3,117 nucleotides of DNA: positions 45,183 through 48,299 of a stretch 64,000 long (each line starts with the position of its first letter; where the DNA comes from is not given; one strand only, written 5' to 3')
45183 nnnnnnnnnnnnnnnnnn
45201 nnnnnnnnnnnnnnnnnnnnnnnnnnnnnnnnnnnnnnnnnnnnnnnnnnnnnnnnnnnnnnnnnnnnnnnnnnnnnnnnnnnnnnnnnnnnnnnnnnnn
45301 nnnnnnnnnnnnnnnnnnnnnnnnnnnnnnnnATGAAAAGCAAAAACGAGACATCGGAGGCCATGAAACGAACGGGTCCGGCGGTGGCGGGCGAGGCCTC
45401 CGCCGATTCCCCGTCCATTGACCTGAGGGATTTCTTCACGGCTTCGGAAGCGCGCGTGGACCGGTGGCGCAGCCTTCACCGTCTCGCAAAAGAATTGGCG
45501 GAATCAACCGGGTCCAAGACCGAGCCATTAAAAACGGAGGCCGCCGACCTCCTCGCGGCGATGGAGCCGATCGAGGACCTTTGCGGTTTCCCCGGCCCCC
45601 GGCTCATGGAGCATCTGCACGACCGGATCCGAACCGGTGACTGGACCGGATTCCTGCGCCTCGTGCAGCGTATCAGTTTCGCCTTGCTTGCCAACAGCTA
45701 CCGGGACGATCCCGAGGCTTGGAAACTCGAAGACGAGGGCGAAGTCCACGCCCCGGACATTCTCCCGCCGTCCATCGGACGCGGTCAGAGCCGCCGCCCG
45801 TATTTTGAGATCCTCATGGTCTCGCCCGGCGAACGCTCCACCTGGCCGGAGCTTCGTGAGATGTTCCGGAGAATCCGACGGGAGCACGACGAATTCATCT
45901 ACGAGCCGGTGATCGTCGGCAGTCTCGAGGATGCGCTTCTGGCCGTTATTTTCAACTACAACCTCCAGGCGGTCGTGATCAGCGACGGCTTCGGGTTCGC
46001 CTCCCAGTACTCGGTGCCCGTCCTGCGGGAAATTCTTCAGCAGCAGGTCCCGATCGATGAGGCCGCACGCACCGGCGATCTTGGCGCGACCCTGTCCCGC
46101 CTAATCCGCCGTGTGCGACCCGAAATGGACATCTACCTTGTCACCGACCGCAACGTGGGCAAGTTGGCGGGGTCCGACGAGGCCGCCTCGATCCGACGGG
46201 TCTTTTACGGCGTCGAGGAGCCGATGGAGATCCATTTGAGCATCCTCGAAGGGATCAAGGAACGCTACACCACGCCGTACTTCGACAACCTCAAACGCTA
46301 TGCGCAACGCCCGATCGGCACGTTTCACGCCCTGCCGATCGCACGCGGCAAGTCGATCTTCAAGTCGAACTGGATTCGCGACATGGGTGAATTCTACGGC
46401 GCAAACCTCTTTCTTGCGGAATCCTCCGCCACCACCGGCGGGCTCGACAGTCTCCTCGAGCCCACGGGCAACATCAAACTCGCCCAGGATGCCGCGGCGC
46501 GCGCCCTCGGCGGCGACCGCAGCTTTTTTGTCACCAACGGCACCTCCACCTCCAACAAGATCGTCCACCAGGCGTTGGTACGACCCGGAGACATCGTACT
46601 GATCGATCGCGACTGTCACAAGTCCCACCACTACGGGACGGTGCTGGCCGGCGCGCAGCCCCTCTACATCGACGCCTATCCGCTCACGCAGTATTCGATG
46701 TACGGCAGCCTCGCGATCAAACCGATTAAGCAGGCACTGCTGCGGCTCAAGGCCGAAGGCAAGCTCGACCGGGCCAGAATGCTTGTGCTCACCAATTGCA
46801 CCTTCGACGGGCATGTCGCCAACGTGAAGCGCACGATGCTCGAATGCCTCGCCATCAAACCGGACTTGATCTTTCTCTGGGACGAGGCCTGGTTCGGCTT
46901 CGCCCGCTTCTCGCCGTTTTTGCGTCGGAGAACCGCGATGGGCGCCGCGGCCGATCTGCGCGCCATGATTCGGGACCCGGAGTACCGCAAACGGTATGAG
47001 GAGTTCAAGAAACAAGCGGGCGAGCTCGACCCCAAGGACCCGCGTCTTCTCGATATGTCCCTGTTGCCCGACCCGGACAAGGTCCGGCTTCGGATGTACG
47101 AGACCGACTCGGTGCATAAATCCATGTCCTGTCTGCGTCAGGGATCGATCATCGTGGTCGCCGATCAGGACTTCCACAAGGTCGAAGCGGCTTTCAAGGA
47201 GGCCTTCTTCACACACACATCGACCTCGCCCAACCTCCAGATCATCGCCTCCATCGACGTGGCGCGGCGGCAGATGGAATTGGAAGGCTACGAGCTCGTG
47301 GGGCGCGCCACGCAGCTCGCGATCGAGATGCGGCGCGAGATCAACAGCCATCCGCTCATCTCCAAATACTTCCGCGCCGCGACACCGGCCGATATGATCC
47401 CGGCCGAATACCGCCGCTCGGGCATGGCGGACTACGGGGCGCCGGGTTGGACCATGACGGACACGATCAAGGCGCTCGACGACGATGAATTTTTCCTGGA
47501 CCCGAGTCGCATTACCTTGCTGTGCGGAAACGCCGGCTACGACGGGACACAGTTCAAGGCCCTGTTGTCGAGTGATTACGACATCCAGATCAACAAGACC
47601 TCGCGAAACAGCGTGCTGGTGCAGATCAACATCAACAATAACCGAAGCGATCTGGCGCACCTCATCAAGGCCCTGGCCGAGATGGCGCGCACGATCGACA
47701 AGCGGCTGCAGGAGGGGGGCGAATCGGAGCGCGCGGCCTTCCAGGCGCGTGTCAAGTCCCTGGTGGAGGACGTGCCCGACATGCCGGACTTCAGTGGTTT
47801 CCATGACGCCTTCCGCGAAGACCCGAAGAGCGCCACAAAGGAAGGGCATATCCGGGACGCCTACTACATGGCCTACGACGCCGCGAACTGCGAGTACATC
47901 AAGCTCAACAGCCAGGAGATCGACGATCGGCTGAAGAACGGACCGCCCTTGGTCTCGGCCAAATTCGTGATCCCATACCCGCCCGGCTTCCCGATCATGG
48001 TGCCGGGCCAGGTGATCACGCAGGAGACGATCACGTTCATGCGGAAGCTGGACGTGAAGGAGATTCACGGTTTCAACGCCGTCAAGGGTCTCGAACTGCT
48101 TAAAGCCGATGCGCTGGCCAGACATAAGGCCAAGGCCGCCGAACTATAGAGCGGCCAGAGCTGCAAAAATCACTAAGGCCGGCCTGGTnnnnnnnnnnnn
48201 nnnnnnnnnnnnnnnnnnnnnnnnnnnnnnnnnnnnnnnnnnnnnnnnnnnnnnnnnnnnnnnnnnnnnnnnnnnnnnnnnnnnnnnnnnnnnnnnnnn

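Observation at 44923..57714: Composite amino-acid deamidation / decarboxylation / antiport island, a candidate acid-tolerance or proton-motive module in an unreported combination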

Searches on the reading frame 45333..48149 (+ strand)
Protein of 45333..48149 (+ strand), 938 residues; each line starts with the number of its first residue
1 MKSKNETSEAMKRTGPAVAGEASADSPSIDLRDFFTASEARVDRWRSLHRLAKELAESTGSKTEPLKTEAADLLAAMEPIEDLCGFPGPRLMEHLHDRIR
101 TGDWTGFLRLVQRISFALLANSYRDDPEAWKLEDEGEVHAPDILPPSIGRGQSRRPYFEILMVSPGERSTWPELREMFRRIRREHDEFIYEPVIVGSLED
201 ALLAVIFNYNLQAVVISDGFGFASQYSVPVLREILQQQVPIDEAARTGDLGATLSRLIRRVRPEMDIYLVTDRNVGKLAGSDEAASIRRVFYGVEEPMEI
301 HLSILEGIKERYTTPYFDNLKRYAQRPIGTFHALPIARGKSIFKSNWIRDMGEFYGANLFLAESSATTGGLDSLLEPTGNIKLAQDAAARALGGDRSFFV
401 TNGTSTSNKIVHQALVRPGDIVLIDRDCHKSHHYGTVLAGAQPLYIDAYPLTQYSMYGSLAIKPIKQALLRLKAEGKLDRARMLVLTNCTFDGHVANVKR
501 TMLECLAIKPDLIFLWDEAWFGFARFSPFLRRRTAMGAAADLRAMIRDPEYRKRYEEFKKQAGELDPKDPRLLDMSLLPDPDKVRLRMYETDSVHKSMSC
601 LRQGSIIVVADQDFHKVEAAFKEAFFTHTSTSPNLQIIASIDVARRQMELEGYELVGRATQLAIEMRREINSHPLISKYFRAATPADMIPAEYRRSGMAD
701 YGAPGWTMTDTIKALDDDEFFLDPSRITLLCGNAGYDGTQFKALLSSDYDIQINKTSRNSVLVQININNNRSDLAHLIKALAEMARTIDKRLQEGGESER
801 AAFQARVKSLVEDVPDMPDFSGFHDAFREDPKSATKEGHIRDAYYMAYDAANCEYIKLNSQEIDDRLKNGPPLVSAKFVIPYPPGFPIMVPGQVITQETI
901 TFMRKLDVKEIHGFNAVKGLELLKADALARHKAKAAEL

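Call 3: search_protein_families(library=pfam, proteins=[window:45333-48149:+])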
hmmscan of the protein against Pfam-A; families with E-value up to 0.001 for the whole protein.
window:45333-48149:+ (938 aa): 2 families
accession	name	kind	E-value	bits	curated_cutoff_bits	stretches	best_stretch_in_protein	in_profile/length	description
PF01276.26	OKR_DC_1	-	1.6e-65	221.9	27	2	314-539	1-225/417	Orn/Lys/Arg decarboxylase, major domain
PF03711.20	OKR_DC_1_C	-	5e-05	24.1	24.2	1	844-906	47-110/132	Orn/Lys/Arg decarboxylase, C-terminal domain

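Call 4: search_protein_families(library=ncbifam, proteins=[window:45333-48149:+])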
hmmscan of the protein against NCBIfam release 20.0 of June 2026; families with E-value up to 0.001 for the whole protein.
window:45333-48149:+ (938 aa): 6 families
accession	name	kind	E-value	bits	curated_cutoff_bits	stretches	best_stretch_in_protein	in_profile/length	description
NF011928.0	PRK15399.1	subfamily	3e-52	177.8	968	2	310-538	126-351/713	lysine decarboxylase LdcC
NF011929.0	PRK15400.1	subfamily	1.2e-45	156.1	1056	2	314-537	130-350/714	lysine decarboxylase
NF011603.0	PRK15029.1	equivalog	1.2e-43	149.5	1167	2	309-537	136-368/756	arginine decarboxylase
NF010092.0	PRK13578.1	subfamily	1.4e-43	149.2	794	2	256-531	49-331/720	ornithine decarboxylase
TIGR04301.1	ODC_inducible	exception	2.3e-42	145.1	1310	2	285-531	76-331/719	ornithine decarboxylase SpeF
TIGR04318.1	lacto_ODC_hypo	hypoth_equivalog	4.1e-28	98.1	950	2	351-533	128-315/695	putative ornithine decarboxylase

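Call 6: find_homologous_proteins(query=window:45333-48149:+)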
Query window:45333-48149:+ (938 aa): 7997 proteins with E <= 0.001 among 8000 candidates; the best 120 are listed.
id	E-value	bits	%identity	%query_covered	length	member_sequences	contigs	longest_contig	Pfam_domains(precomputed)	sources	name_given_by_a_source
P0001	0.0e+0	1978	91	100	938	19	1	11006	PF01276.27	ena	-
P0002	0.0e+0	1903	89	97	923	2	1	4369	PF01276.27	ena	-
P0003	0.0e+0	1879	88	100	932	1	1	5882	PF01276.27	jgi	jgi:arginine/lysine/ornithine decarboxylase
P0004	0.0e+0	1874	88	98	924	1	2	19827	PF01276.27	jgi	jgi:arginine decarboxylase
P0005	0.0e+0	1864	86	99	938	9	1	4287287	PF01276.27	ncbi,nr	ncbi:MAG: hypothetical protein MCM46_18380 [Candidatus Manganitrophus sp. SB1]|nr:hypothetical prote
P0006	0.0e+0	1849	88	97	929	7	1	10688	PF01276.27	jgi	-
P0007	0.0e+0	1805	90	92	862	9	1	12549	PF01276.27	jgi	jgi:arginine decarboxylase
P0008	0.0e+0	1716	80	97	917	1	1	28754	PF03711.21,PF01276.27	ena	-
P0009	0.0e+0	1714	80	97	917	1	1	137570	PF03711.21,PF01276.27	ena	-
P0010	0.0e+0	1712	80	98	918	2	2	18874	PF03711.21,PF01276.27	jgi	jgi:arginine decarboxylase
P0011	0.0e+0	1712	80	97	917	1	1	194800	PF03711.21,PF01276.27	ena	-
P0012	0.0e+0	1712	80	97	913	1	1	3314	PF03711.21,PF01276.27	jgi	jgi:arginine decarboxylase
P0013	0.0e+0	1709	79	98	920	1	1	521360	PF03711.21,PF01276.27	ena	-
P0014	0.0e+0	1707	79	98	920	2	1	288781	PF03711.21,PF01276.27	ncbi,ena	-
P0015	0.0e+0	1706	79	98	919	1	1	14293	PF03711.21,PF01276.27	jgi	jgi:arginine decarboxylase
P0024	0.0e+0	1696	80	96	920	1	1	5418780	PF03711.21,PF01276.27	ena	-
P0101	0.0e+0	1658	77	98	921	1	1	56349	PF01276.27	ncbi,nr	ncbi:MAG: decarboxylase [Burkholderiales bacterium]|nr:decarboxylase [Burkholderiales bacterium]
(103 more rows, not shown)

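Call 7: find_encoding_contigs(protein=P0005, flank=10000, max_places=3)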
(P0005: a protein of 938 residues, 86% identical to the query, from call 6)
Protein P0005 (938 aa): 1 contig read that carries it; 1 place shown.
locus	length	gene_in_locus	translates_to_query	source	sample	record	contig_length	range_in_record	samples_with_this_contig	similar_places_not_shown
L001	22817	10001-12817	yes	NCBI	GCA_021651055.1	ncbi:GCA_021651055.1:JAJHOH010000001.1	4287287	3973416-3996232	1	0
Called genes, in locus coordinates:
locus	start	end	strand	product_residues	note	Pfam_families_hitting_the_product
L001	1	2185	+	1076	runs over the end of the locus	PF25596:CPSase_L_D1, PF02786:CPSase_L_D2, PF02787:CPSase_L_D3, PF25596:CPSase_L_D1, PF02786:CPSase_L_D2, PF02222:ATP-grasp, PF07478:Dala_Dala_lig_C (weak), PF02142:MGS, +4 more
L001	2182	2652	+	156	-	PF03449:GreA_GreB_N, PF01272:GreA_GreB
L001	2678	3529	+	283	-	PF01887:SAM_HAT_N, PF20257:SAM_HAT_C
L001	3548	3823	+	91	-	-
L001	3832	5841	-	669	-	PF00989:PAS, PF13188:PAS_8 (weak), PF08448:PAS_4, PF13426:PAS_9, PF08447:PAS_3, PF13426:PAS_9, PF02518:HATPase_c, PF00072:Response_reg, +3 more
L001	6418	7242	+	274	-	PF02518:HATPase_c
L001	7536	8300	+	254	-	PF08240:ADH_N, PF16912:Glu_dehyd_C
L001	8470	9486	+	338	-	PF13557:Phenol_MetA_deg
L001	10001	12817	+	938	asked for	PF01276:OKR_DC_1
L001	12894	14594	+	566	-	PF06826:Asp-Al_Ex, PF02080:TrkA_C (weak), PF06826:Asp-Al_Ex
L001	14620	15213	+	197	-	PF13505:OMP_b-brl, PF01389:OmpA_membrane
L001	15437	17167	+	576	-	PF00155:Aminotran_1_2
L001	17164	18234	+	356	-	PF00710:Asparaginase, PF17763:Asparaginase_C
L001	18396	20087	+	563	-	PF06826:Asp-Al_Ex, PF02080:TrkA_C (weak), PF06826:Asp-Al_Ex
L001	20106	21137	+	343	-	PF04960:Glutaminase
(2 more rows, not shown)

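Call 8: find_encoding_contigs(protein=window:45333-48149:+, flank=10000, max_places=3)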
Protein window:45333-48149:+ (938 aa): no gene with exactly this product is on record in the collection.

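Call 9: find_encoding_contigs(protein=P0024, flank=10000, max_places=2)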
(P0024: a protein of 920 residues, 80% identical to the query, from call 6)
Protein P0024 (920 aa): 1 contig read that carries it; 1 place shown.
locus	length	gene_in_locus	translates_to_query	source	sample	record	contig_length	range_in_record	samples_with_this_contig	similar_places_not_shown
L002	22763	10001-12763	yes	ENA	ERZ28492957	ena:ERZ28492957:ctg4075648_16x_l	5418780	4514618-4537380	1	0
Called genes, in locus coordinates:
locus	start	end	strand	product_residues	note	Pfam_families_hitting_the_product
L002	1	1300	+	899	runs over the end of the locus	PF22422:MGH1-like_GH, PF03200:Glyco_hydro_63 (weak), PF22422:MGH1-like_GH (weak)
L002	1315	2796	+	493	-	PF00128:Alpha-amylase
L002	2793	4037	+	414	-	-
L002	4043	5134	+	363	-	-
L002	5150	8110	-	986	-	PF00486:Trans_reg_C, PF13191:AAA_16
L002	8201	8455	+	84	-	-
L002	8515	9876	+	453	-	PF03573:OprD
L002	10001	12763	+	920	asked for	PF01276:OKR_DC_1, PF03711:OKR_DC_1_C (weak)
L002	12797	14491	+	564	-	PF06826:Asp-Al_Ex, PF02080:TrkA_C, PF06826:Asp-Al_Ex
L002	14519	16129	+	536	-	PF00155:Aminotran_1_2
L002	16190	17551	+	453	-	-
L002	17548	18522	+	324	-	PF11453:DUF2950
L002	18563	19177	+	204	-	PF11604:CusF_Ec (faint)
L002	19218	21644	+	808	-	PF00924:MS_channel_2nd, PF21082:MS_channel_3rd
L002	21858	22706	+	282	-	PF01699:Na_Ca_ex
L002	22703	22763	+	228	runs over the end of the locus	PF07885:Ion_trans_2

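Call 10: find_encoding_contigs(protein=P0101, flank=10000, max_places=2)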
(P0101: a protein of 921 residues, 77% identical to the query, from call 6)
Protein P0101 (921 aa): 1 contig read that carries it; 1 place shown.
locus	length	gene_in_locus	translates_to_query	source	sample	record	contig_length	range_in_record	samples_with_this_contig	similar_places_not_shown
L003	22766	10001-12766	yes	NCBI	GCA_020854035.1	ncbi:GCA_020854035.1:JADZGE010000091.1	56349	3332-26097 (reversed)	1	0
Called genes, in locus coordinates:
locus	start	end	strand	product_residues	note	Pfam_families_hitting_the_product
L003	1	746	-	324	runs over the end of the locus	PF03401:TctC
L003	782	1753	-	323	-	PF03401:TctC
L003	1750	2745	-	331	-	PF03401:TctC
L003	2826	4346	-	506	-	-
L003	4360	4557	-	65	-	PF01361:Tautomerase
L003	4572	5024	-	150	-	PF21891:DUF6917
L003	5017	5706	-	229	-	PF00392:GntR, PF07729:FCD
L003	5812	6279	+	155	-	PF14588:YjgF_endoribonc, PF01042:Ribonuc_L-PSP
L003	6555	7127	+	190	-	PF11742:DUF3302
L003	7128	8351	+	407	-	PF25917:BSH_RND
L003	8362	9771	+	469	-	PF02321:OEP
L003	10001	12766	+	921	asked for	PF01276:OKR_DC_1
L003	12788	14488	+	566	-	PF06826:Asp-Al_Ex, PF02080:TrkA_C (weak), PF06826:Asp-Al_Ex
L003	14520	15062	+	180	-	-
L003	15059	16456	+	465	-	PF00939:Na_sulph_symp, PF03600:CitMHS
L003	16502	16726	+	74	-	-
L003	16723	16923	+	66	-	-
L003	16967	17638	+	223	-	PF25917:BSH_RND, PF25876:HH_MFP_RND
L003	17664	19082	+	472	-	PF03972:MmgE_PrpD_N, PF19305:MmgE_PrpD_C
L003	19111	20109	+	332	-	PF03401:TctC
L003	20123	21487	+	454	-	PF03972:MmgE_PrpD_N, PF19305:MmgE_PrpD_C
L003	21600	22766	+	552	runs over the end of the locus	PF00924:MS_channel_2nd, PF21082:MS_channel_3rd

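Call 11: find_encoding_contigs(protein=P0013, flank=10000, max_places=2)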
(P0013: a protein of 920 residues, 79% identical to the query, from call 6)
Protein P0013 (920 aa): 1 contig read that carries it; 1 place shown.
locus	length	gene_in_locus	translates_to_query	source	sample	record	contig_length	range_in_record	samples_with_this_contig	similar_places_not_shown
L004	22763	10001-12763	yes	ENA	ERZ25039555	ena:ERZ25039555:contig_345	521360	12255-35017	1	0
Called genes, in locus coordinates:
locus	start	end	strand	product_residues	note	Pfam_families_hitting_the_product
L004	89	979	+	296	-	-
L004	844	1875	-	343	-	PF00158:Sigma54_activat, PF01078:Mg_chelatase (faint), PF14532:Sigma54_activ_2, PF25601:AAA_lid_14, PF02954:HTH_8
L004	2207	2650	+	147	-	PF00486:Trans_reg_C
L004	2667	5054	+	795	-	PF13191:AAA_16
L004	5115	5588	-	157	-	-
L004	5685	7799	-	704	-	PF13185:GAF_2 (faint), PF01590:GAF, PF00158:Sigma54_activat, PF01078:Mg_chelatase (faint), PF14532:Sigma54_activ_2, PF07728:AAA_5 (faint), PF25601:AAA_lid_14, PF02954:HTH_8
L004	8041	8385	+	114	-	-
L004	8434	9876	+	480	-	PF03573:OprD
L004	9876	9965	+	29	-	-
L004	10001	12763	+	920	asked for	PF01276:OKR_DC_1, PF03711:OKR_DC_1_C (weak)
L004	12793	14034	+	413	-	PF06826:Asp-Al_Ex, PF02080:TrkA_C (weak)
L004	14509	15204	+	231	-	-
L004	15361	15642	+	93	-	PF00155:Aminotran_1_2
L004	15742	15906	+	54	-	-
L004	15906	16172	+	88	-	-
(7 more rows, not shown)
